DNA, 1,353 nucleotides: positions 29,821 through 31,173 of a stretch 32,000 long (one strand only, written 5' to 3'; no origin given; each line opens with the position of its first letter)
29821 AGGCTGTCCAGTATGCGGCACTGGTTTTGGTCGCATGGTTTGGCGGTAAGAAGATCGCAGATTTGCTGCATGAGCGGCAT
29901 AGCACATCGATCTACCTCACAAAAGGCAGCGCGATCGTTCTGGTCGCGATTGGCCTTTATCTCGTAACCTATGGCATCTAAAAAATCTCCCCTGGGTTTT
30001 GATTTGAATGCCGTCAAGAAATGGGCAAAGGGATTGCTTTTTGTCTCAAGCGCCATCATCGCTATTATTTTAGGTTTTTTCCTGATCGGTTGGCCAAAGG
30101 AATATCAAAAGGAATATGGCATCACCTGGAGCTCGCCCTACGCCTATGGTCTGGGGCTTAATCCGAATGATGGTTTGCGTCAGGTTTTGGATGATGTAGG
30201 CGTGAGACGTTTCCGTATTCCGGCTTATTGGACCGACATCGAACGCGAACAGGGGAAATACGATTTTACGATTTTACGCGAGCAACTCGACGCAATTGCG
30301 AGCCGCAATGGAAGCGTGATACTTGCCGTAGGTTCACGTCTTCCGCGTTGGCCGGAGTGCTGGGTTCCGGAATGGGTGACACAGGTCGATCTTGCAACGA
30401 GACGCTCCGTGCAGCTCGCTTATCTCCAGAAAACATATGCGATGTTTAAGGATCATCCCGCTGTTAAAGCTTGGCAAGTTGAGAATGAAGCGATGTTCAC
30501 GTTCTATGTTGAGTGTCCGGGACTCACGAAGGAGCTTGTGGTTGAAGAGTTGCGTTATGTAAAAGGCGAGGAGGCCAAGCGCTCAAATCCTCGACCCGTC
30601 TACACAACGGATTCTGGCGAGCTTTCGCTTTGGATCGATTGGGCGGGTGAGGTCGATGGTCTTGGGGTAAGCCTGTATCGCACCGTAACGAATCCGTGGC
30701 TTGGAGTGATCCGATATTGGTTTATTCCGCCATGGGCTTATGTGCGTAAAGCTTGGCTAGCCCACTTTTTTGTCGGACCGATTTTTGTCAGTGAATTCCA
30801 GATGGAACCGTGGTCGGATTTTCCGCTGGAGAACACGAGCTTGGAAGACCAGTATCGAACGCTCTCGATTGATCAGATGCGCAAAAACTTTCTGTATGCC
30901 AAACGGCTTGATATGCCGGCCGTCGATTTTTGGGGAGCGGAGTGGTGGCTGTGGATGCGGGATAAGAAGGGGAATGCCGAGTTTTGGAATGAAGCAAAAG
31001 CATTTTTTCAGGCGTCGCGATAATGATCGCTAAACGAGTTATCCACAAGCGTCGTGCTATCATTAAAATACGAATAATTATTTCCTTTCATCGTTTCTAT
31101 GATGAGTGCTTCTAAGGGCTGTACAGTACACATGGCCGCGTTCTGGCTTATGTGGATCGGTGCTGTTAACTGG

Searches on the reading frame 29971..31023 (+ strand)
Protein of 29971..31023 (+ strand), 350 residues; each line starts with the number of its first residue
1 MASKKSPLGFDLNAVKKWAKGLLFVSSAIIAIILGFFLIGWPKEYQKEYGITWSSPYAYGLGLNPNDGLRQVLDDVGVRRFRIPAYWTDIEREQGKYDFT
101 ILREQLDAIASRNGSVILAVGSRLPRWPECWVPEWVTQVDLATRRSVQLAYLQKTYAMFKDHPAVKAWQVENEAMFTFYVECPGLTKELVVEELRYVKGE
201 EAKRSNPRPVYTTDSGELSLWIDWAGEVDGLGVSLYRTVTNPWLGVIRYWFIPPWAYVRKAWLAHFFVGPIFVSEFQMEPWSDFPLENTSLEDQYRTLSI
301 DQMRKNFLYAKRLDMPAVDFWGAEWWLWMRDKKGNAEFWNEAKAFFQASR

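Call 8: search_protein_families(library=pfam, proteins=[window:29971-31023:+], max_evalue=0.001)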
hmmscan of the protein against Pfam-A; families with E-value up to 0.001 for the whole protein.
window:29971-31023:+ (350 aa): 1 family
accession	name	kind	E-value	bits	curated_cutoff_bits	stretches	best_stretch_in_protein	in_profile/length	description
PF02449.21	Glyco_hydro_42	-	1.1e-07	32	21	1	86-176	33-140/376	Beta-galactosidase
